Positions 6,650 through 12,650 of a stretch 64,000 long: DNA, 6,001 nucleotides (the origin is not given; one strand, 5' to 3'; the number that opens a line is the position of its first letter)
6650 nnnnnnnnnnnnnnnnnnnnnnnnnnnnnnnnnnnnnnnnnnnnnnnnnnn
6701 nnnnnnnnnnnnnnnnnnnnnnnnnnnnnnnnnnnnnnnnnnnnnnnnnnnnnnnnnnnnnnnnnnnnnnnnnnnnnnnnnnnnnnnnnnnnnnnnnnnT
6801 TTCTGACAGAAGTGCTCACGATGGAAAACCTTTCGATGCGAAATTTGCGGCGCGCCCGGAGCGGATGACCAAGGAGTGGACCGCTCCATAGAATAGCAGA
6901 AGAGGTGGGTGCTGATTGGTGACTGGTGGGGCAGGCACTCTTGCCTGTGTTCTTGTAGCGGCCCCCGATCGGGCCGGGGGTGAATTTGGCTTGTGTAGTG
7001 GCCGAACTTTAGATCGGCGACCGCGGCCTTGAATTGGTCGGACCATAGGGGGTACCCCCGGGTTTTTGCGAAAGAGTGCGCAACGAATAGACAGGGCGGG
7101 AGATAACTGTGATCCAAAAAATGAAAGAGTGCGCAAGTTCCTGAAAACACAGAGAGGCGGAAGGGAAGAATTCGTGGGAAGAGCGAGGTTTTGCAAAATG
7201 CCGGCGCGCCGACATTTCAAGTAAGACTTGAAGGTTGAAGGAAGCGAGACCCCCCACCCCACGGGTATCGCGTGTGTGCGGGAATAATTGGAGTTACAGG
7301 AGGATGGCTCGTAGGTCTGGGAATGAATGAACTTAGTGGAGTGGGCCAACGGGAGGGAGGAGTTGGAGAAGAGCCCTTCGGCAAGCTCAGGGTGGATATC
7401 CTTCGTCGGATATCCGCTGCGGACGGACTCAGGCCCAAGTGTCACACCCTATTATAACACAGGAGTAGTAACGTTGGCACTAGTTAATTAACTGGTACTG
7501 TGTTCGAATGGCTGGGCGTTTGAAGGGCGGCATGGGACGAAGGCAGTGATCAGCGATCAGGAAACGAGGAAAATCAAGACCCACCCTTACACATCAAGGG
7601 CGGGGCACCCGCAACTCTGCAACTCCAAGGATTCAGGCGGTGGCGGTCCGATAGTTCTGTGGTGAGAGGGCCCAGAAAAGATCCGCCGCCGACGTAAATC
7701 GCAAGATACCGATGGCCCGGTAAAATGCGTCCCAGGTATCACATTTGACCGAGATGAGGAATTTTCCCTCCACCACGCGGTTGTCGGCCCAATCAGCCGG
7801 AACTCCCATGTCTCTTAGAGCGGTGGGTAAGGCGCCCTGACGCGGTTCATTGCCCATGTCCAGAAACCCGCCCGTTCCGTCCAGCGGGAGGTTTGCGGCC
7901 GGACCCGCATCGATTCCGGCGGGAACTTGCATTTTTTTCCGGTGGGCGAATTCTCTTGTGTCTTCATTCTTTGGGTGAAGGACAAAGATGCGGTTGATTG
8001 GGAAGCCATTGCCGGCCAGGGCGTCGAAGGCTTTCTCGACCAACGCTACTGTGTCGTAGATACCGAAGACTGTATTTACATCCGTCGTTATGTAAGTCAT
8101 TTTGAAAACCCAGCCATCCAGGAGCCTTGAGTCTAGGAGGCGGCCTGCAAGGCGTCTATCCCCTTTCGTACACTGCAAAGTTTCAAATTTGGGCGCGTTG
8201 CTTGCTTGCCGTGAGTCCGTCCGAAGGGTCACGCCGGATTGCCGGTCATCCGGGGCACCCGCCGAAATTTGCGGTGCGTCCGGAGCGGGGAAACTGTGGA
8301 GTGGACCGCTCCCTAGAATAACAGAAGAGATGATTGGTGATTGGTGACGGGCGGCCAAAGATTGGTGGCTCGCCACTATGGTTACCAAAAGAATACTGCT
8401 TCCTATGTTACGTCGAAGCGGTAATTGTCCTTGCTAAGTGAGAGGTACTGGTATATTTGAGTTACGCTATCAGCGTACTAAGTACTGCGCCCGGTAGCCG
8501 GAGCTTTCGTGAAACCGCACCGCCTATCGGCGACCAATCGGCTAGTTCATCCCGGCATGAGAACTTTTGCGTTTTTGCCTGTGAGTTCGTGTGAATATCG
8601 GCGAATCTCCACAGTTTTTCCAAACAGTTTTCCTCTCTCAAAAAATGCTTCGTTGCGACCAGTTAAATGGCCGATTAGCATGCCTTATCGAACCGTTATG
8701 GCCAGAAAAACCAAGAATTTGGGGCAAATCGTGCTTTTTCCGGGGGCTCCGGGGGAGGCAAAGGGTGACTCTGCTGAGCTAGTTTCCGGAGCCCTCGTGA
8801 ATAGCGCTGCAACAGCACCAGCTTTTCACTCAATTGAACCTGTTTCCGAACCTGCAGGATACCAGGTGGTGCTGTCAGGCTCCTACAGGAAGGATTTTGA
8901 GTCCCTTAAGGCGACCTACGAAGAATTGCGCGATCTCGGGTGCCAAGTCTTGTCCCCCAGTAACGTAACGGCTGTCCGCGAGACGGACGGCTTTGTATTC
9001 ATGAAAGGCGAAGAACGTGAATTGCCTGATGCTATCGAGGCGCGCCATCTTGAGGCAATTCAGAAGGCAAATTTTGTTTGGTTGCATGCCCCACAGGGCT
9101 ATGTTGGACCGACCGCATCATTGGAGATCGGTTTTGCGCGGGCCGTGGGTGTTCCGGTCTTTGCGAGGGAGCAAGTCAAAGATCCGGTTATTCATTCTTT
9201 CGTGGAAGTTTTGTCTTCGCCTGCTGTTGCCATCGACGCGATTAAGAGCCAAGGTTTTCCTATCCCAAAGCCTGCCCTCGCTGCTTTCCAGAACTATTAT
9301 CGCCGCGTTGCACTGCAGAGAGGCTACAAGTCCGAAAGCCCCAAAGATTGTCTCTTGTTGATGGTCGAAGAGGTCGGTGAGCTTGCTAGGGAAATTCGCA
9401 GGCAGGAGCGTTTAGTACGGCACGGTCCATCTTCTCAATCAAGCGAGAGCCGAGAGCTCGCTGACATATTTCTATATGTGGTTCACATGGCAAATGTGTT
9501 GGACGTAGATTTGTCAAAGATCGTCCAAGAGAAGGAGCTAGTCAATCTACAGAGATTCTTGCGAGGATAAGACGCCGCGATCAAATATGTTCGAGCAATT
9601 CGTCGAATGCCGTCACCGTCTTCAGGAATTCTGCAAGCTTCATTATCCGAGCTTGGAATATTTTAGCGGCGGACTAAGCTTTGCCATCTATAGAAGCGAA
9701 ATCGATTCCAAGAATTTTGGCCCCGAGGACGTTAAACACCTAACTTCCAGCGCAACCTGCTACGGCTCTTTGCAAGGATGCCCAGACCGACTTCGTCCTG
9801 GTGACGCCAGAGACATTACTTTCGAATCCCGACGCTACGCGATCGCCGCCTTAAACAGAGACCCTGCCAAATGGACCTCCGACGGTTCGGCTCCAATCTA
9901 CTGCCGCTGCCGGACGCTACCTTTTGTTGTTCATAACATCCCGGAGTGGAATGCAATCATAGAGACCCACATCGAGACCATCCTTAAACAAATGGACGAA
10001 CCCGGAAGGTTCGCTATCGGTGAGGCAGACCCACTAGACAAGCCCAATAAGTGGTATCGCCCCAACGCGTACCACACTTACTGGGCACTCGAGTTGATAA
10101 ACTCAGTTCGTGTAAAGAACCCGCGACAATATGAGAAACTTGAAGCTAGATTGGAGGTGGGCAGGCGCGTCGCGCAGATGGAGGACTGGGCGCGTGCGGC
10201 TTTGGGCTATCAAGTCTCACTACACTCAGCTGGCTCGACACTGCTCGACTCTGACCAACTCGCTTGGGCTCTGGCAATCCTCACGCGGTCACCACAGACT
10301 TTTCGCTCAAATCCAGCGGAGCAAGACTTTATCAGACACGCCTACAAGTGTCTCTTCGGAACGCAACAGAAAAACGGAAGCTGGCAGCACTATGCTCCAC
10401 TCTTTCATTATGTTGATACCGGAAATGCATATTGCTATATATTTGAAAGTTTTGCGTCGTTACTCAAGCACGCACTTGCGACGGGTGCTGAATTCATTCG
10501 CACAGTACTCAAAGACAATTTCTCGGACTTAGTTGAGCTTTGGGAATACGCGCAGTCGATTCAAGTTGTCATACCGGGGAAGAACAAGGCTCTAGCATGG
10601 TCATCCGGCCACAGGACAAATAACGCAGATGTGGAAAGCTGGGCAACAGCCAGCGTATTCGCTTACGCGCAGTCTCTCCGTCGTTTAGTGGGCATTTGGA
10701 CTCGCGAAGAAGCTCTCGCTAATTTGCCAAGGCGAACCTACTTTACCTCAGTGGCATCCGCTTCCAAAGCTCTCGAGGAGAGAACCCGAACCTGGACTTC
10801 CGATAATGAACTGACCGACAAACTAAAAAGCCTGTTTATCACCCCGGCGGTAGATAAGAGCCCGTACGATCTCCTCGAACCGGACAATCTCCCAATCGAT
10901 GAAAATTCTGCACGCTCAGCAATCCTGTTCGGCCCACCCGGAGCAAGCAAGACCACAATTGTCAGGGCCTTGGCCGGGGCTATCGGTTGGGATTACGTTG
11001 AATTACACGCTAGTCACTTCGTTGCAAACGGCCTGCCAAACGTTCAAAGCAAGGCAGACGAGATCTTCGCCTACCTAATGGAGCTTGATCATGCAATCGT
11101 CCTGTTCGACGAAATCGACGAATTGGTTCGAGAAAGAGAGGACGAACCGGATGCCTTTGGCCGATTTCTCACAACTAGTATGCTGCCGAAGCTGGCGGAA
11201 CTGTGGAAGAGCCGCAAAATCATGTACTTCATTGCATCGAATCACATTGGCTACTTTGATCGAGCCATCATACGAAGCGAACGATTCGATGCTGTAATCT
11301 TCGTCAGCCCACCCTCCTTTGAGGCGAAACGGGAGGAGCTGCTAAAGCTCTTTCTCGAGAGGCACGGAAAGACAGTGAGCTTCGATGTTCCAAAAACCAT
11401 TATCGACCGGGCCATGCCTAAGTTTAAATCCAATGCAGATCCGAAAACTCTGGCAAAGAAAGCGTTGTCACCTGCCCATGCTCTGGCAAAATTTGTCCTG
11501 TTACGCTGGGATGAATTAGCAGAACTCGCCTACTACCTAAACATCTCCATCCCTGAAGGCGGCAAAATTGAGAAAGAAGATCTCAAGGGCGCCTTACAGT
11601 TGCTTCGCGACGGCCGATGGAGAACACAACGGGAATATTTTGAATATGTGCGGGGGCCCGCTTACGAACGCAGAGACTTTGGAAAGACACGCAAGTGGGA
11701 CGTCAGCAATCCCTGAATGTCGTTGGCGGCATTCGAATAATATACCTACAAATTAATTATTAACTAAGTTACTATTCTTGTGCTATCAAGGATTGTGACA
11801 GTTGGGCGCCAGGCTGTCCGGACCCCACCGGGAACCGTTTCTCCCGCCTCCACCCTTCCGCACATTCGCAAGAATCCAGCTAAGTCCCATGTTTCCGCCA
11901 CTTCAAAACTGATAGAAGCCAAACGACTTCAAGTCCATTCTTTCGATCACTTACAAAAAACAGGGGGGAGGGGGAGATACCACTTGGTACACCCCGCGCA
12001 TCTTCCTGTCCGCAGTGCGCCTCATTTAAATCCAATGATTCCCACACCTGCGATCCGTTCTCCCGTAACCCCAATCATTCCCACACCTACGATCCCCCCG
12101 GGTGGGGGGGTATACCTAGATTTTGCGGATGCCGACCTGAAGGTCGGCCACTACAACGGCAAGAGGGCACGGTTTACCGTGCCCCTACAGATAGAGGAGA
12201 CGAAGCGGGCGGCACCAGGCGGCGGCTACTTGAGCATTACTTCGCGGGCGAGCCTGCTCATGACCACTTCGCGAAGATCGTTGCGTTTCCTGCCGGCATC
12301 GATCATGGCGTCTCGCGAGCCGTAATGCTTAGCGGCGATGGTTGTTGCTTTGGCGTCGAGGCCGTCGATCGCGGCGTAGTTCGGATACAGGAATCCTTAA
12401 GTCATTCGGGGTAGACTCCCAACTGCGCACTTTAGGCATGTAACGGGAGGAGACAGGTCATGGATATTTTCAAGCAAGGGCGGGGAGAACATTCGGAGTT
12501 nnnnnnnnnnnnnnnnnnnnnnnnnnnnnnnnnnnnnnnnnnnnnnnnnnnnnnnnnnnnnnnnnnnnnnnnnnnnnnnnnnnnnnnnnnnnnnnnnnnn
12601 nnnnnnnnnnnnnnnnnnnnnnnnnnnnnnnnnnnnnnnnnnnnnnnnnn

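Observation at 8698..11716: Candidate undescribed nucleotide-targeting defence/conflict module: NDT-MazG fusion plus alpha-toroid-AAA ATPase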

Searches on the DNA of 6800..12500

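Call 98: search_rna_families(source=window, start=6800, end=12500, threshold=evalue, max_evalue=1)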
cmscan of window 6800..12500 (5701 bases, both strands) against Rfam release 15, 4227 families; matches with E-value up to 1: 0.
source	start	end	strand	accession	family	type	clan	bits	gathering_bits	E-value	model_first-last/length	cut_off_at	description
